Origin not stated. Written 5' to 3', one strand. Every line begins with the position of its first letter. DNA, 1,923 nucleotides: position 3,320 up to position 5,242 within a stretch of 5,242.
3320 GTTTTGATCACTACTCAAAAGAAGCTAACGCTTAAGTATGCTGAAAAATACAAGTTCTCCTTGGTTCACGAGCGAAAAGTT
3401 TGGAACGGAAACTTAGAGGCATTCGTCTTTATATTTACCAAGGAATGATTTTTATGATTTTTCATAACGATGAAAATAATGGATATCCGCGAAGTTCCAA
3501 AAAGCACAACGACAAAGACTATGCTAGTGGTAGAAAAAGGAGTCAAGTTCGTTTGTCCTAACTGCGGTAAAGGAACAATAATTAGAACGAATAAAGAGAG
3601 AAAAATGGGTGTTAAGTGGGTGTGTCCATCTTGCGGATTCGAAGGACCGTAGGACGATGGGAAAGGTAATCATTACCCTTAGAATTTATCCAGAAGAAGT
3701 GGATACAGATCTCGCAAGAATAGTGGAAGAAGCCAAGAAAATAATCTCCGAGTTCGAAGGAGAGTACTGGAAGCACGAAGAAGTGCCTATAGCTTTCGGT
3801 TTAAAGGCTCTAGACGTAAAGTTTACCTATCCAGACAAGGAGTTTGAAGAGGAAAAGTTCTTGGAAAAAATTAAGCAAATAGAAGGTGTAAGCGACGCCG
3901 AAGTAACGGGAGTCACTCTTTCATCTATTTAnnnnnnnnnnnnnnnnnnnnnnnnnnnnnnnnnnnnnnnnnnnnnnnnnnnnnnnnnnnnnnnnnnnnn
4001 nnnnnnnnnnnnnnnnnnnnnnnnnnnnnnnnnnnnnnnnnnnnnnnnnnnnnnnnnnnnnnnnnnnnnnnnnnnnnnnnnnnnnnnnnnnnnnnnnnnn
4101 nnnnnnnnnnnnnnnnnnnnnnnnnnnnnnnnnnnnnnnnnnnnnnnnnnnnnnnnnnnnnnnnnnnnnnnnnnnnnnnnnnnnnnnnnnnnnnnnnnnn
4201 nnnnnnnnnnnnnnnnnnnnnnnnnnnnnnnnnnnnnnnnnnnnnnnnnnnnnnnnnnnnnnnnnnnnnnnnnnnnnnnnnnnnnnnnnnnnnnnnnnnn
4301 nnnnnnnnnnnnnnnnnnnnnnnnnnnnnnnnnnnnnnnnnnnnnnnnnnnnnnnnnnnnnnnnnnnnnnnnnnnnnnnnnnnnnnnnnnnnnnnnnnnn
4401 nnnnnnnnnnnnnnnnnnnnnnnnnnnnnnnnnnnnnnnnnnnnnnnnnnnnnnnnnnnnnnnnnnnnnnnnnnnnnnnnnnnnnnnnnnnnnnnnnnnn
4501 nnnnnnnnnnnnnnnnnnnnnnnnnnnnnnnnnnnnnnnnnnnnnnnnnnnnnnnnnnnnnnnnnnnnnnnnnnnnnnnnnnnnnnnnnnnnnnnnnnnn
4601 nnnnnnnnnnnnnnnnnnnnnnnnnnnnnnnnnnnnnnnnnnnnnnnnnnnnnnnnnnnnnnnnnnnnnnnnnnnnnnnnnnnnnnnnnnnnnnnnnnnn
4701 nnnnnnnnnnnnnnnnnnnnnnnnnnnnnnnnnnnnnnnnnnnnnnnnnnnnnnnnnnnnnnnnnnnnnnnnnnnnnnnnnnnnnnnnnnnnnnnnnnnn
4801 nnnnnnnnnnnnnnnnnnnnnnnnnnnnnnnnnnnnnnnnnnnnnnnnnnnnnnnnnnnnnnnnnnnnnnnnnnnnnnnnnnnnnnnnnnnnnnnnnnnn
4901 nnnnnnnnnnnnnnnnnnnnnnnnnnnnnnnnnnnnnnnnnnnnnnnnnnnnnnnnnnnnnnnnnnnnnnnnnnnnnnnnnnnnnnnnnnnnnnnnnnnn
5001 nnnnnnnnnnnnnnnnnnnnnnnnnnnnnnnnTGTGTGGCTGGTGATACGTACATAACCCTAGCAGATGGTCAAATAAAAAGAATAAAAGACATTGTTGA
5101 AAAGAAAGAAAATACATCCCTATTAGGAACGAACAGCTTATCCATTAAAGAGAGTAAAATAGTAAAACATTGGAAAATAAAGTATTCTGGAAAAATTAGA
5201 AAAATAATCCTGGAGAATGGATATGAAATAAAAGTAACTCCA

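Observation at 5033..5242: Intein inserted next to the catalytic-tyrosine motif of the reverse-gyrase topoisomerase subunit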

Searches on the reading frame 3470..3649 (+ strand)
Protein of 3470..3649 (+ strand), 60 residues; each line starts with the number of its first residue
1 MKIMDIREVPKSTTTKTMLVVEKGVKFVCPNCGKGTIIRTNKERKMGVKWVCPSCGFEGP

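Call 7: search_protein_families(library=pfam, proteins=[window:3470-3649:+], max_evalue=0.01)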
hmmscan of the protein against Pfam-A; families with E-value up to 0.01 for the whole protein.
window:3470-3649:+ (60 aa): 23 families
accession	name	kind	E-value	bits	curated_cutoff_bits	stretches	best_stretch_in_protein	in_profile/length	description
PF07754.17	HVO_2753_ZBP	-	2.6e-15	56.4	33.2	1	13-56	2-46/46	Small zinc finger protein HVO_2753-like, Zn-binding pocket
PF23499.1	YnfU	-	5.7e-05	23.4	27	0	21-34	33-46/49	YnfU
PF25164.1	CoiA_N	-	7.6e-05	22.6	26.3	0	14-40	5-31/50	Competence protein CoiA, N-terminal domain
PF10058.14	Zn_ribbon_10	-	0.00056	20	24.2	0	42-57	37-52/54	ER junction formation factor lunapark, zinc ribbon finger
PF07282.18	Cas12f1-like_TNB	-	0.00068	20.2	26.3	1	29-58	31-49/60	Cas12f1-like, TNB domain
PF23547.1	Zn_ribbon_FGT1_1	-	0.0013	18.8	27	0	17-32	10-26/35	FORGETTER1 first zinc ribbon domain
PF13248.11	Zn_ribbon_3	-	0.0015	18.4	27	0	28-34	4-10/26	zinc-ribbon domain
PF09297.16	Zn_ribbon_NUD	-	0.0016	18.6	24.8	0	18-33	13-28/32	NADH pyrophosphatase zinc ribbon domain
PF08274.17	Zn_Ribbon_YjdM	-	0.0017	18.7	30.8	0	27-33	20-26/30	PhnA Zinc-Ribbon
PF00301.25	Rubredoxin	-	0.0021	18.5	23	0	49-57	34-42/47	Rubredoxin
PF21957.2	Zn_ribbon_16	-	0.0031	17.8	27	0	23-39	9-27/65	Zinc beta-ribbon finger, putative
PF13824.12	zf-Mss51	-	0.0035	17.9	27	0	18-35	9-23/55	Zinc-finger of mitochondrial splicing suppressor 51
PF04810.20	zf-Sec23_Sec24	-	0.0039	17.6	25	0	47-58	21-32/39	Sec23/Sec24 zinc finger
PF24460.1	DUF7575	-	0.0048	16.7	28.5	0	29-34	6-11/28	Domain of unknown function (DUF7575)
PF17283.8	Zn_ribbon_SprT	-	0.0049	17.3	28.1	0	49-56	4-11/38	SprT-like zinc ribbon domain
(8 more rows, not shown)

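Call 36: find_encoding_contigs(protein=window:3470-3649:+, flank=10000, max_places=10)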
Protein window:3470-3649:+ (60 aa): 4 contigs read that carry it; 4 places shown.
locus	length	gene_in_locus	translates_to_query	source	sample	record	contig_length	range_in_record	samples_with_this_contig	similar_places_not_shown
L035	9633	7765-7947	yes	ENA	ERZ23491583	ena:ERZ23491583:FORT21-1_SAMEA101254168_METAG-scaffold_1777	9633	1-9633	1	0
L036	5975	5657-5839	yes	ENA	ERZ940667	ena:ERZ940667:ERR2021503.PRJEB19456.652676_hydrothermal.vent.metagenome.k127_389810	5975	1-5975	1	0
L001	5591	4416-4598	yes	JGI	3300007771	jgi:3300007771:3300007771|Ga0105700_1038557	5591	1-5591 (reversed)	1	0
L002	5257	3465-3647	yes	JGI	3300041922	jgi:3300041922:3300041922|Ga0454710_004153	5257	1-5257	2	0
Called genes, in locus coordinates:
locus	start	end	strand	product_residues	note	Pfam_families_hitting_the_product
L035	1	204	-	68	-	?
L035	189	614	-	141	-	PF01974:tRNA_int_endo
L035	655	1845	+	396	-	PF00814:TsaD, PF22521:HypF_C_2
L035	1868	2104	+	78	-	-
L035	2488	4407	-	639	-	PF04879:Molybdop_Fe4S4, PF00384:Molybdopterin, PF01568:Molydop_binding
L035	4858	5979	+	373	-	PF01314:AFOR_C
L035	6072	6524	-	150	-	-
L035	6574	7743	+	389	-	PF02926:THUMP, PF01170:UPF0020, PF05175:MTS (faint), PF07669:Eco57I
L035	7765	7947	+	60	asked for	PF07754:Ribosomal_aS21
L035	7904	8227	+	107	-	PF00736:EF1_GNE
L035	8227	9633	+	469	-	?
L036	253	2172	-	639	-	PF04879:Molybdop_Fe4S4, PF00384:Molybdopterin, PF01568:Molydop_binding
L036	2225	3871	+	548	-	PF02730:AFOR_N, PF01314:AFOR_C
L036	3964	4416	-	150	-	-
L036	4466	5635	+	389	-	PF02926:THUMP, PF01170:UPF0020, PF05175:MTS (faint), PF07669:Eco57I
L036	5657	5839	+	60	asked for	PF07754:Ribosomal_aS21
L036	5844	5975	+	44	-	?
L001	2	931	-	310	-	?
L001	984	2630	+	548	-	PF02730:AFOR_N, PF01314:AFOR_C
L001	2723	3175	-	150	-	-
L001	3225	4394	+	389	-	PF02926:THUMP, PF01170:UPF0020, PF05175:MTS (faint), PF07669:Eco57I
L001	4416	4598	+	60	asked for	PF07754:Ribosomal_aS21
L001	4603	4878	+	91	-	PF00736:EF1_GNE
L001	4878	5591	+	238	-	?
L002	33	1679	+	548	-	PF02730:AFOR_N, PF01314:AFOR_C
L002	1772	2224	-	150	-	-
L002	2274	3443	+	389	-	PF02926:THUMP, PF01170:UPF0020, PF07669:Eco57I (weak), PF05175:MTS (weak)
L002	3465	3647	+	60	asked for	PF07754:Ribosomal_aS21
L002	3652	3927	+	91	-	PF00736:EF1_GNE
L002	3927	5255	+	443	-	?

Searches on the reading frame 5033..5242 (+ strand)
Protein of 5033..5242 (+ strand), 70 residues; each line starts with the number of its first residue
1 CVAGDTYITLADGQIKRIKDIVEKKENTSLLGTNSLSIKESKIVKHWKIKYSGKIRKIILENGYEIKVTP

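Call 7: search_protein_families(library=pfam, proteins=[window:5033-5242:+], max_evalue=0.01)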
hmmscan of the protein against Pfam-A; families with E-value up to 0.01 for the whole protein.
window:5033-5242:+ (70 aa): 1 family
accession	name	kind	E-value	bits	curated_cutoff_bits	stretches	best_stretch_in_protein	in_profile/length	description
PF14890.11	Intein_splicing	-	2.1e-10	41.1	35.8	1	8-70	1-65/155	Intein splicing domain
